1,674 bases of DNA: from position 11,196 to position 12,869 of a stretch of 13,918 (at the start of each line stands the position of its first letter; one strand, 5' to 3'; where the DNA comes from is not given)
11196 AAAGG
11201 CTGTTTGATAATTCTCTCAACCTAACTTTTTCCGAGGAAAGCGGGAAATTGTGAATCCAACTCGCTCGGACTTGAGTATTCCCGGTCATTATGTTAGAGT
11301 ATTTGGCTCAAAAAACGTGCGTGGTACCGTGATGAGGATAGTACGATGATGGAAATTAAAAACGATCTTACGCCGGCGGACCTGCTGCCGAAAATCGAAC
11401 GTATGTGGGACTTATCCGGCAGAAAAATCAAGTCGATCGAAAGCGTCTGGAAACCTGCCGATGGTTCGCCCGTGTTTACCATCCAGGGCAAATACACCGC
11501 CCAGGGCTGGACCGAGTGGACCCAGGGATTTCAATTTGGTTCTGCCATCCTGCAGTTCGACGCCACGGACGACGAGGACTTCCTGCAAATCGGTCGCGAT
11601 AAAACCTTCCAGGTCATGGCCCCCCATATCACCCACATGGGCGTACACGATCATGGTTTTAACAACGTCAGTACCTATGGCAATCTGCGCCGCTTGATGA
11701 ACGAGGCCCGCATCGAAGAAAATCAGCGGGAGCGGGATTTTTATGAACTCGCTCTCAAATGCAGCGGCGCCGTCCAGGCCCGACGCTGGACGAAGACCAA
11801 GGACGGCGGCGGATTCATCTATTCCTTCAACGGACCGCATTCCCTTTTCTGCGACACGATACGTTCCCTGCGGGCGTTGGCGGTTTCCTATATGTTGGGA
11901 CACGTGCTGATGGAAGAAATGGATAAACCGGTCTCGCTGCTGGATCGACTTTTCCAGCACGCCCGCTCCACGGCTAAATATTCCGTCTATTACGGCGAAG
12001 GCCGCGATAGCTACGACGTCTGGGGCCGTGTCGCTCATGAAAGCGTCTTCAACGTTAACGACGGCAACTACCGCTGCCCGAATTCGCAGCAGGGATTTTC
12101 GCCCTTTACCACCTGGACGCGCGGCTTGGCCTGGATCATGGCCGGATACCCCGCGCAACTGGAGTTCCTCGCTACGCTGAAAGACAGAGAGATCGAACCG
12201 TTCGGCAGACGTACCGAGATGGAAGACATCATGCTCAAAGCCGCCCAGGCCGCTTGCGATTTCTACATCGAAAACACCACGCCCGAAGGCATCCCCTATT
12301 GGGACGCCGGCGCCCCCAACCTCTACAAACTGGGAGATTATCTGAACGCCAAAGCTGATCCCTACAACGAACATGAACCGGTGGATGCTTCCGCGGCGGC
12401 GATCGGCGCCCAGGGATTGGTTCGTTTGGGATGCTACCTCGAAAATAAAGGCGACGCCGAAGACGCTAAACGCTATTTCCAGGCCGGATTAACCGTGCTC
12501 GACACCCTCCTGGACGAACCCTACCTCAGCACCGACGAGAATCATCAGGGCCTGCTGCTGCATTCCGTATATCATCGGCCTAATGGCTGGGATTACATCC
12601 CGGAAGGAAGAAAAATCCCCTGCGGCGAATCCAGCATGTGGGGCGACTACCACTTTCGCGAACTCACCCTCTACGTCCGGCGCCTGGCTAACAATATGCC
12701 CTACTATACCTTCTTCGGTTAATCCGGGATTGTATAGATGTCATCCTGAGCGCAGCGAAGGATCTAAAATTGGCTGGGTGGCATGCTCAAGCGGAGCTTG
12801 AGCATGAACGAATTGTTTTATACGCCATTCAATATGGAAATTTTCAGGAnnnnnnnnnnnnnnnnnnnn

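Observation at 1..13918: Locus organisation matches the oxidative '3-keto-glycoside' route of glycoside breakdown, but with non-canonical accessory enzymes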

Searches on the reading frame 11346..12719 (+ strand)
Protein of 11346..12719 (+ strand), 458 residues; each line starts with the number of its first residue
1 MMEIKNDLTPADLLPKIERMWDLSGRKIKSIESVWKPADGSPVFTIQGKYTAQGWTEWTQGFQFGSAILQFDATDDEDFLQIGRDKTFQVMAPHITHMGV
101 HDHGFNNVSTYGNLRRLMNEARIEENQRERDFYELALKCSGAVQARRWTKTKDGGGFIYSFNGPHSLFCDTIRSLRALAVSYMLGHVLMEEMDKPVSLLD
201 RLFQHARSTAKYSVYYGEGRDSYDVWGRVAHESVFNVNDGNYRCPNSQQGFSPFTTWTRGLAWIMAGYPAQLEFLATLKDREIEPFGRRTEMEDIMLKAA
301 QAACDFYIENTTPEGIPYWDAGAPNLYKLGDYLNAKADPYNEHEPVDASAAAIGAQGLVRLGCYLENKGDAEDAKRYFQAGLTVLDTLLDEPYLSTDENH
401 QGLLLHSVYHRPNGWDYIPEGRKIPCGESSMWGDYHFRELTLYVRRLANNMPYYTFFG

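Call 6: search_protein_families(library=pfam, proteins=[window:11346-12719:+], max_evalue=0.01)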
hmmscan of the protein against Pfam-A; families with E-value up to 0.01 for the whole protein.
window:11346-12719:+ (458 aa): 1 family
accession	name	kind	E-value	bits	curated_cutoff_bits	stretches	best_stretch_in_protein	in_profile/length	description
PF07470.19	Glyco_hydro_88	-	0.0036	16.8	26.6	0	55-277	24-219/352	Glycosyl Hydrolase Family 88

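Call 8: search_protein_families(library=ncbifam, proteins=[window:11346-12719:+], max_evalue=0.01)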
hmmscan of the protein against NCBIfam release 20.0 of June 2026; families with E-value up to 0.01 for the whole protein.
window:11346-12719:+ (458 aa): 0 families

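Call 9: search_solved_structures(query=window:11346-12719:+, max_evalue=1)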
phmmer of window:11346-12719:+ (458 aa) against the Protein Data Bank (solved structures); distinct sequences matched with E-value up to 1: 9.
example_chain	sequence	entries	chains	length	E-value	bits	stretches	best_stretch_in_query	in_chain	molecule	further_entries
1vd5_A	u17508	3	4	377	3.8e-07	32.3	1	231-446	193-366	unsaturated glucuronyl hydrolase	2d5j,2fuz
2ahf_A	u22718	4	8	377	7e-07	31.4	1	231-446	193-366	unsaturated glucuronyl hydrolase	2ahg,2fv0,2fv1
3ani_A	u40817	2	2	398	9.4e-05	24.4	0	344-441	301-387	Putative uncharacterized protein gbs1889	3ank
2zzr_A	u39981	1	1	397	9.5e-05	24.4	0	344-441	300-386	Unsaturated glucuronyl hydrolase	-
3anj_A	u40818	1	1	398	9.6e-05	24.4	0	344-441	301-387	Putative uncharacterized protein gbs1889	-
3wiw_A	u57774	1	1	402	0.00012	24.1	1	342-408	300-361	Glycosyl hydrolase family 88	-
3vxd_A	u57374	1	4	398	0.00012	24.1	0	344-441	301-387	Putative uncharacterized protein gbs1889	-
3wux_A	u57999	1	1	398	0.00018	23.4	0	344-441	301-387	Unsaturated chondroitin disaccharide hydrolase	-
8fwd_0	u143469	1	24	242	0.23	13.2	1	309-376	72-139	O43-rpxdoc-EK1_A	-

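Call 21: find_homologous_proteins(query=window:11346-12719:+)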
Query window:11346-12719:+ (458 aa): 8000 proteins with E <= 0.001 among 8000 candidates; the best 120 are listed.
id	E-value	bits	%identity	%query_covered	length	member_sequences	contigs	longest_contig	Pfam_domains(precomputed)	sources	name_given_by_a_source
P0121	0.0e+0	1032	93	100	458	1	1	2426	-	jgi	-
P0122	0.0e+0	1019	92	100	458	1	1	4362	-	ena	-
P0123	0.0e+0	1015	92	100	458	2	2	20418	-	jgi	-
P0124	0.0e+0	1012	92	100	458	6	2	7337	-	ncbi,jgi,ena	-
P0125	3.9e-238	809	73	100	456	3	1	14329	PF07470.20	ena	-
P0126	1.3e-236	804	73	100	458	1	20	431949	-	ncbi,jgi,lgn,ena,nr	ncbi:MAG TPA: glycosyl hydrolase [Phycisphaerae bacterium]|nr:glycosyl hydrolase [Phycisphaerae bact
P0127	4.2e-236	802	73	100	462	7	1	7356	-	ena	-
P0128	6.3e-236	802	72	100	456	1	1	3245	-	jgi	jgi:hypothetical protein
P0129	6.8e-236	802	72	100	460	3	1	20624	-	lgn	-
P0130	1.3e-235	801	73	100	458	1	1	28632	-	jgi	-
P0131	6.0e-235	798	72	100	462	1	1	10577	-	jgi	-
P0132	7.8e-234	795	71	100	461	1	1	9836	-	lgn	-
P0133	1.3e-233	794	72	100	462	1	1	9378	-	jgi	-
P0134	6.4e-233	792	72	100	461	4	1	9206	-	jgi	jgi:hypothetical protein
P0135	4.5e-232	789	71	100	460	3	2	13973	-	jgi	-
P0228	1.3e-224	764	70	100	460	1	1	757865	PF07470.20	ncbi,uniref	ncbi:glycoside hydrolase family 88 protein [Nibrella viscosa]|uniref:Glycoside hydrolase family 88 p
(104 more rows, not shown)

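Call 22: find_encoding_contigs(protein=P0123, flank=10000, max_places=3)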
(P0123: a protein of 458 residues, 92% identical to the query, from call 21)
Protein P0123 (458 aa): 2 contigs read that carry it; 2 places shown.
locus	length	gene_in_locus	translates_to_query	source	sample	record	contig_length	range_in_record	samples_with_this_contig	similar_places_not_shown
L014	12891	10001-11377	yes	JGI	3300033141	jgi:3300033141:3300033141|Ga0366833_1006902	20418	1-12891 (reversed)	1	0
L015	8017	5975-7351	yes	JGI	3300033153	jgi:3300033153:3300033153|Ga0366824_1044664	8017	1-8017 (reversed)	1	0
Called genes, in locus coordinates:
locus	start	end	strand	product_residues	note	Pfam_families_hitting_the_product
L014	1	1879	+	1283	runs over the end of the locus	PF02018:CBM_4_9, PF18952:DUF5696 (faint), PF11308:Glyco_hydro_129, PF00857:Isochorismatase (weak), PF06283:ThuA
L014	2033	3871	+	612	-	PF01566:Nramp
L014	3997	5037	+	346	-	PF01408:GFO_IDH_MocA, PF22725:GFO_IDH_MocA_C3, PF02894:GFO_IDH_MocA_C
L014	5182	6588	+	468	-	PF13378:MR_MLE_C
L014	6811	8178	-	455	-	PF01408:GFO_IDH_MocA, PF19051:GFO_IDH_MocA_C2, PF22725:GFO_IDH_MocA_C3 (faint)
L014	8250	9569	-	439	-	PF06439:3keto-disac_hyd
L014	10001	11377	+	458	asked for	-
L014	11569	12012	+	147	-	PF00190:Cupin_1 (weak), PF11699:CENP-C_C (weak), PF07883:Cupin_2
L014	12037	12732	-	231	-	PF01596:Methyltransf_3, PF08704:GCD14 (weak), PF13578:Methyltransf_24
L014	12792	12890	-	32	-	?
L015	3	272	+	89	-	?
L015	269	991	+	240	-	PF02894:GFO_IDH_MocA_C, PF22725:GFO_IDH_MocA_C3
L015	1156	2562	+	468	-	PF13378:MR_MLE_C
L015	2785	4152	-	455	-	PF01408:GFO_IDH_MocA, PF19051:GFO_IDH_MocA_C2, PF22725:GFO_IDH_MocA_C3 (faint)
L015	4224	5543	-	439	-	PF06439:3keto-disac_hyd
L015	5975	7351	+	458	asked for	-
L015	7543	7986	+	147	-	PF00190:Cupin_1 (weak), PF11699:CENP-C_C (weak), PF07883:Cupin_2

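Call 23: find_encoding_contigs(protein=P0124, flank=10000, max_places=3)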
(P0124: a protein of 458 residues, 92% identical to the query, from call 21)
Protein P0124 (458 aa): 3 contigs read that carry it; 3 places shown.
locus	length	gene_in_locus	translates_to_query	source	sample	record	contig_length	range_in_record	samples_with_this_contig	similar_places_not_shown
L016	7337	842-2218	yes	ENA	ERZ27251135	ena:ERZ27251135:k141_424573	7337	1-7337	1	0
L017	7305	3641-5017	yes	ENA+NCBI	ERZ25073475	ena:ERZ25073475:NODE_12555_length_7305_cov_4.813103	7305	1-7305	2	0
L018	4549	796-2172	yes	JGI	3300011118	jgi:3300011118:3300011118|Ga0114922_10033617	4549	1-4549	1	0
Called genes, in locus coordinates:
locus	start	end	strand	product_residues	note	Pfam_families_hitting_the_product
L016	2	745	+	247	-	?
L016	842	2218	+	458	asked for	-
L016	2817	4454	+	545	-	-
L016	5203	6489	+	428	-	PF06439:3keto-disac_hyd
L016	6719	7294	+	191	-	PF00908:dTDP_sugar_isom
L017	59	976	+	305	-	PF01566:Nramp (faint)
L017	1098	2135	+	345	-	PF01408:GFO_IDH_MocA, PF02894:GFO_IDH_MocA_C, PF22725:GFO_IDH_MocA_C3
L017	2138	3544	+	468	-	PF13378:MR_MLE_C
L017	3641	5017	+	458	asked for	-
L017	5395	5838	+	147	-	PF00190:Cupin_1 (weak), PF11699:CENP-C_C (weak), PF02311:AraC_binding (weak), PF07883:Cupin_2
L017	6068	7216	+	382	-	PF01408:GFO_IDH_MocA, PF02894:GFO_IDH_MocA_C, PF22725:GFO_IDH_MocA_C3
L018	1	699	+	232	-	?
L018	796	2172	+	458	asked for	-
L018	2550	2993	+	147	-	PF00190:Cupin_1 (weak), PF11699:CENP-C_C (weak), PF02311:AraC_binding (weak), PF07883:Cupin_2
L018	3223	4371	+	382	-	PF01408:GFO_IDH_MocA, PF02894:GFO_IDH_MocA_C, PF22725:GFO_IDH_MocA_C3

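Call 25: find_encoding_contigs(protein=P0126, flank=10000, max_places=2)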
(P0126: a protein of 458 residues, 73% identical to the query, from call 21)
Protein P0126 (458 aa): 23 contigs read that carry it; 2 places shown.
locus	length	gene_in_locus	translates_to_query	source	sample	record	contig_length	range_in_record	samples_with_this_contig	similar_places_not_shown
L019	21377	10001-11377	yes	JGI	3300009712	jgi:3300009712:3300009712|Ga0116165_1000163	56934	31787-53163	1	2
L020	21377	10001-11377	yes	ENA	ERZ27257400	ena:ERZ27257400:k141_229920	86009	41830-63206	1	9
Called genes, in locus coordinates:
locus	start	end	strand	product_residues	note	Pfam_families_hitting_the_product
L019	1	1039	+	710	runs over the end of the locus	PF13598:DUF4139 (weak)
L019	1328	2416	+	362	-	PF00294:PfkB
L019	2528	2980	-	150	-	PF00571:CBS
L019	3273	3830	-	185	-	-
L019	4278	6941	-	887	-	PF07691:PA14 (weak), PF02494:HYR (faint)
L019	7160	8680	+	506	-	PF00005:ABC_tran, PF13304:AAA_21 (faint), PF00005:ABC_tran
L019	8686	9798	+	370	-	PF02653:BPD_transp_2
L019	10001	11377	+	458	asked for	-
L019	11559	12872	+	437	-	PF00815:Histidinol_dh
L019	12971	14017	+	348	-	PF00155:Aminotran_1_2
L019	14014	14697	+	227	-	PF00475:IGPD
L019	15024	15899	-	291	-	-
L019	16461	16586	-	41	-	-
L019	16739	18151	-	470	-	PF10396:TrmE_N, PF12631:MnmE_helical, PF01926:MMR_HSR1, PF02421:FeoB_N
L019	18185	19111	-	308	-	PF01156:IU_nuc_hydro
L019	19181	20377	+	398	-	PF10509:GalKase_gal_bdg, PF00288:GHMP_kinases_N, PF08544:GHMP_kinases_C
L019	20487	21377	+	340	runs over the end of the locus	PF02885:Glycos_trans_3N, PF00591:Glycos_transf_3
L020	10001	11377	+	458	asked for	-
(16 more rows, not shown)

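Call 26: find_encoding_contigs(protein=P0228, flank=10000, max_places=1)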
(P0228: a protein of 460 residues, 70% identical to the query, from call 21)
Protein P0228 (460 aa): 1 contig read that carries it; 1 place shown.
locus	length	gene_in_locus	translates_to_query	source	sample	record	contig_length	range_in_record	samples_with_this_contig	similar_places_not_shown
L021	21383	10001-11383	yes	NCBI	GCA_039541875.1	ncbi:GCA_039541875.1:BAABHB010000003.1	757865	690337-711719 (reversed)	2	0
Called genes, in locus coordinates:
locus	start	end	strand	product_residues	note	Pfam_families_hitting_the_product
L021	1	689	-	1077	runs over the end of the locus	PF00082:Peptidase_S8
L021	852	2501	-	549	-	PF00199:Catalase, PF06628:Catalase-rel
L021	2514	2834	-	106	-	PF02482:Ribosomal_S30AE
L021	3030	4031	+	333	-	PF00294:PfkB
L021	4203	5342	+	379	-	PF08495:FIST, PF10442:FIST_C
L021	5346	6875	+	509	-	PF00512:HisKA, PF02518:HATPase_c, PF00072:Response_reg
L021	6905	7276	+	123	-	PF01627:Hpt (weak)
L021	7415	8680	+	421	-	PF07221:GlcNAc_2-epim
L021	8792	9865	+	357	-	PF00487:FA_desaturase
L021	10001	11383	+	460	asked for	PF07470:Glyco_hydro_88 (weak)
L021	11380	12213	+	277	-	PF01261:AP_endonuc_2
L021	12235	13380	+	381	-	PF01408:GFO_IDH_MocA, PF02894:GFO_IDH_MocA_C, PF22725:GFO_IDH_MocA_C3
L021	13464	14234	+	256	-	PF00106:adh_short, PF08659:KR, PF13561:adh_short_C2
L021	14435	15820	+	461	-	PF01408:GFO_IDH_MocA, PF19051:GFO_IDH_MocA_C2, PF22725:GFO_IDH_MocA_C3 (faint), PF19051:GFO_IDH_MocA_C2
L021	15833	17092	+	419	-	PF00083:Sugar_tr, PF07690:MFS_1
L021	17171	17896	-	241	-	PF00293:NUDIX, PF19368:WHD_AraR, PF21906:WHD_NrtR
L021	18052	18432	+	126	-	-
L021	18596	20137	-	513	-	PF07394:DUF1501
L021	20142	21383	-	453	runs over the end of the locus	PF08811:DUF1800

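Call 35: search_dna_similar(query=window:11346-12719:+, collection=plasmids, mode=protein, max_rows=25)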
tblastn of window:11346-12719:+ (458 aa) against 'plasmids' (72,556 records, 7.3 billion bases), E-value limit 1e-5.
Records with a match: 57; places in all: 59; records where one place covers at least 80% of the query: 21.
Best place of each record, by identity: 60-80% 1; <60% 56.
By first word of the organism name: Rhizobium 25; Bacillus 8; Bacteroides 4; Persicobacter 3; Chondrinema 2; Paenibacillus 2; Hymenobacter 2; Halocatena 2; Halomicrobium 2; Embleya 1; and 6 more.
By predicted mobility (MOB-suite, as given by PLSDB): non-mobilizable 36; conjugative 20; mobilizable 1.
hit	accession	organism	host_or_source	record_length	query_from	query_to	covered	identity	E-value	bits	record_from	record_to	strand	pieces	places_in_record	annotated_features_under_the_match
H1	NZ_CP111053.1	Chondrinema litorale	Seaweed,red alga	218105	2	457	100%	64.0%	0e+0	624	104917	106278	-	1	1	glycoside hydrolase family 88 protein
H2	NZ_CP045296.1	Paenibacillus cellulositrophicus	cell culture,Thai soil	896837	5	439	95%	25.3%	4e-9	67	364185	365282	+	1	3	glycoside hydrolase family 88 protein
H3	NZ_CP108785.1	Embleya sp. NBC_00888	-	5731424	42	439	87%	26.5%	4e-14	83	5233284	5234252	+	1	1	none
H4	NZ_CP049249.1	Rhizobium rhizoryzae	cell culture,soil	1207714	42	454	90%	24.3%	6e-9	66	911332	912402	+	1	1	none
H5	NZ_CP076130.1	Flammeovirga kamogawensis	single bacterial isolate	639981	17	450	95%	22.7%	4e-10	70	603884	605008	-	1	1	glycoside hydrolase family 88 protein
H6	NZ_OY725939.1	Bacteroides finegoldii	-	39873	57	447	85%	24.9%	4e-9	67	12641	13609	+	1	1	glycoside hydrolase family 88 protein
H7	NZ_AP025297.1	Persicobacter psychrovividus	-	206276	57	447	85%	24.1%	4e-6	57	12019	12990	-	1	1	glycoside hydrolase family 88 protein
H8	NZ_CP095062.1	Hymenobacter volaticus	single cell,air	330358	43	447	88%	23.1%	1e-7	62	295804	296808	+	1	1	glycoside hydrolase family 88 protein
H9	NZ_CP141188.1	Hymenobacter sp. GOD-10R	single cell,Crepidiastrum sonchifolium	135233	57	452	86%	23.5%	4e-8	64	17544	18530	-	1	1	glycoside hydrolase family 88 protein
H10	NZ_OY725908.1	Bacteroides finegoldii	-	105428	40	414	82%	24.7%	5e-9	66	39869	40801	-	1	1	DUF4995 domain-containing protein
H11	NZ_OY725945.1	Bacteroides finegoldii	-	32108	48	413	80%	25.2%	8e-9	66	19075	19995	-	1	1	glycoside hydrolase family 88 protein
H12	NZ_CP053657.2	Bacillus cereus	culture,soil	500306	47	439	86%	23.1%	9e-11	72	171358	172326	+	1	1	glycoside hydrolase family 88 protein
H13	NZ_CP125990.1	Bacillus cereus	cell culture,soil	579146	47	439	86%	23.1%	1e-10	72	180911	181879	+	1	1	glycoside hydrolase family 88 protein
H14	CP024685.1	Bacillus wiedmannii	cell culture,soil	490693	47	439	86%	23.0%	6e-9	66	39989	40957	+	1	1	glucuronyl hydrolase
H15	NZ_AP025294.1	Persicobacter psychrovividus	-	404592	58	412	78%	25.4%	9e-12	75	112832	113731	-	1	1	glycoside hydrolase family 88 protein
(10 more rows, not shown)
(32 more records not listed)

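Call 36: get_annotated_region(hit=H1, flank=10000)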
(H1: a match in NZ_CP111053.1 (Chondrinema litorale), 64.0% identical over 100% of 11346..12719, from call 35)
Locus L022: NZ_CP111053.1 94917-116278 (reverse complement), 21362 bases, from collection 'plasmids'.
description: Chondrinema litorale strain WSW3-B12 plasmid unnamed11, complete sequence
organism: Chondrinema litorale (NCBI taxid 2994555)
taxonomy: Bacteria; Bacteroidota; Cytophagia; Cytophagales; Flammeovirgaceae; Chondrinema; Chondrinema litorale
host: -; source: Seaweed,red alga; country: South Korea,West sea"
typing (MOB-suite, as given by PLSDB): non-mobilizable
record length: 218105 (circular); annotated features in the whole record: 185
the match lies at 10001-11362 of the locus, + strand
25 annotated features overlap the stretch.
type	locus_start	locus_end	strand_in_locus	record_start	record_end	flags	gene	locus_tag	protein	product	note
CDS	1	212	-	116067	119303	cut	-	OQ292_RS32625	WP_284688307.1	hypothetical protein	-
CDS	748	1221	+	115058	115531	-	-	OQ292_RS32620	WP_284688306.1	hypothetical protein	-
CDS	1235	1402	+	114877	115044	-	-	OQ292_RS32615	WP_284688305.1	hypothetical protein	-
CDS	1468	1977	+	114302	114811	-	-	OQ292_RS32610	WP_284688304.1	hypothetical protein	-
CDS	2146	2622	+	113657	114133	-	-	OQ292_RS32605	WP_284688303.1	hypothetical protein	-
CDS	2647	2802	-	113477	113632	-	-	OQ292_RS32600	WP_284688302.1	hypothetical protein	-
CDS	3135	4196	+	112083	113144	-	-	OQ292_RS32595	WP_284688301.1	BF3164 family lipoprotein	-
CDS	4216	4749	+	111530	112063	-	-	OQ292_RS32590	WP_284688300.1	hypothetical protein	-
CDS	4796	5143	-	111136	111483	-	-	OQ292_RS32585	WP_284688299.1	IS1595 family transposase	-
CDS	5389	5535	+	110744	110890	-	-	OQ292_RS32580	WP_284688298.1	hypothetical protein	-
CDS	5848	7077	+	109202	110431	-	-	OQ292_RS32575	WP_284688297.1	redoxin domain-containing protein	-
CDS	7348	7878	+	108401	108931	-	-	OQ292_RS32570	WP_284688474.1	hypothetical protein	-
CDS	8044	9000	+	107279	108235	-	-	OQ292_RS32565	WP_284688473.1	sugar phosphate isomerase/epimerase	-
CDS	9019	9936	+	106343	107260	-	-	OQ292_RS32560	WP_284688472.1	helix-turn-helix transcriptional regulator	-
CDS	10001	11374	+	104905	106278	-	-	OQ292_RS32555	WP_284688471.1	glycoside hydrolase family 88 protein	-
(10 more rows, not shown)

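Call 40: predict_structure(alignment_id=A2)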
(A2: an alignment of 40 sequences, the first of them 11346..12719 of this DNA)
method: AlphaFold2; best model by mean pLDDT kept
length: 458 residues; sequences in the alignment: 40
mean_pLDDT: 82.2   pTM: 0.89
mean pLDDT of the five models: 82.2, 81.4, 80.5, 77.9, 77.0
residues with pLDDT >= 90: 214; 70-90: 156; 50-70: 57; < 50: 31
segments of 3 or more residues with pLDDT < 50: 164-166, 217-230, 244-255
pLDDT, mean of each block of 10 residues (from residue 1): 94 98 96 84 80 66 93 97 92 76 80 93 94 94 86 74 55 86 92 91 86 51 42 58 44 53 89 93 92 90 87 84 64 82 83 95 95 97 98 92 78 68 81 92 95 71
secondary structure, 60 per line:
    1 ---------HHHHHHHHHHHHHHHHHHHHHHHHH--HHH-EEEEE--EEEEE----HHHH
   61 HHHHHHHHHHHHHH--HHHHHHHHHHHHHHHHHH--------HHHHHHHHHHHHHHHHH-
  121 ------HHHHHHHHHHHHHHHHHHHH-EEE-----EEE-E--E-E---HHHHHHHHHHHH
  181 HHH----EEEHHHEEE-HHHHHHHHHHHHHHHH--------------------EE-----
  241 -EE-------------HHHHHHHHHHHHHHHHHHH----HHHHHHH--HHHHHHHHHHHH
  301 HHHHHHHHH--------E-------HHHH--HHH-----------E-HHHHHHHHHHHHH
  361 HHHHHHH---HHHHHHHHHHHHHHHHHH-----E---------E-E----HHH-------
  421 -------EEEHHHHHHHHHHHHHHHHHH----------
elements in order: H10-34 E41-45 E48-52 H57-74 H77-94 H103-119 H127-146 E148-150 E156-158 H169-183 E188-190 E194-196 H198-213 H257-275 H280-286 H289-309 H326-329 H348-367 H371-388 E428-430 H431-448

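Call 44: fold_search(model_id=the predicted structure, library=pdb)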
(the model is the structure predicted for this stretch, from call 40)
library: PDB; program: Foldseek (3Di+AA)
matches with E <= 10: 460; with E <= 0.001: 16
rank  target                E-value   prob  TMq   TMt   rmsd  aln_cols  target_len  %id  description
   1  3wiw                  6.5e-12  1.00  0.67  0.81   4.5       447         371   19  Crystal structure of unsaturated glucuronyl hydrolase specific for heparin (released 2014-01-08)
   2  2zzr                  1.1e-10  1.00  0.66  0.75   6.1       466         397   18  Crystal structure of unsaturated glucuronyl hydrolase from Streptcoccus agalactiae (released 2009-04-14)
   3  1vd5                  2.5e-10  1.00  0.65  0.77   4.3       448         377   20  Crystal Structure of Unsaturated Glucuronyl Hydrolase, Responsible for the Degradation of Glycosaminoglycan, from Bacill (released 2004-07-13)
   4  2fv0_A                3.1e-10  1.00  0.64  0.77   4.6       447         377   20  UGL_D88N/dGlcA-Glc-Rha-Glc (released 2006-05-30)
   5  3vxd_C                1.0e-09  1.00  0.56  0.71   7.9       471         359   16  Crystal structure of unsaturated glucuronyl hydrolase mutant D115N from Streptcoccus agalactiae (released 2012-10-03)
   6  3anj                  1.5e-09  1.00  0.58  0.70   6.8       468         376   16  Crystal structure of unsaturated glucuronyl hydrolase from Streptcoccus agalactiae (released 2010-10-06)
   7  3wux                  2.5e-09  1.00  0.54  0.65   9.0       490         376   15  Crystal structure of unsaturated glucuronyl hydrolase mutant D115N/K370S from Streptococcus agalactiae (released 2014-05-28)
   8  3ank_A                4.3e-09  1.00  0.59  0.71   6.8       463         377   17  Crystal structure of unsaturated glucuronyl hydrolase mutant D175N from Streptcoccus agalactiae complexed with dGlcA-G (released 2010-10-06)
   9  3vxd_A                4.8e-09  1.00  0.58  0.72   6.5       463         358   17  Crystal structure of unsaturated glucuronyl hydrolase mutant D115N from Streptcoccus agalactiae (released 2012-10-03)
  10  3vxd_D                9.0e-09  1.00  0.55  0.70   7.3       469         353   16  Crystal structure of unsaturated glucuronyl hydrolase mutant D115N from Streptcoccus agalactiae (released 2012-10-03)
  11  6shd_A                3.7e-05  1.00  0.52  0.67   6.7       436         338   12  Structure of the GH76A alpha-1,6-mannanase from Salegentibacter sp. HEL1_6 (released 2020-08-26)
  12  6shm_A                2.5e-04  1.00  0.51  0.65   6.5       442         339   11  An inactive (D136A and D137A) variant of alpha-1,6-mannanase, GH76A of Salegentibacter sp. HEL1_6 in complex with alph (released 2020-09-09)
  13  6y8f_A                3.2e-04  1.00  0.52  0.68   6.5       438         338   12  An inactive (D136N and D137N) variant of alpha-1,6-mannanase, GH76A of Salegentibacter sp. HEL1_6 in complex with alph (released 2021-03-31)
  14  6zbw_B                7.7e-04  1.00  0.48  0.63   7.1       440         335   10  Structure of the D125N mutant of the catalytic domain of the Bacillus circulans alpha-1,6 Mannanase in complex with an (released 2021-04-28)
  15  4d4a_B                9.6e-04  1.00  0.48  0.60   7.3       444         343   12  Structure of the catalytic domain (BcGH76) of the Bacillus circulans GH76 alpha mannanase, Aman6. (released 2015-03-25)
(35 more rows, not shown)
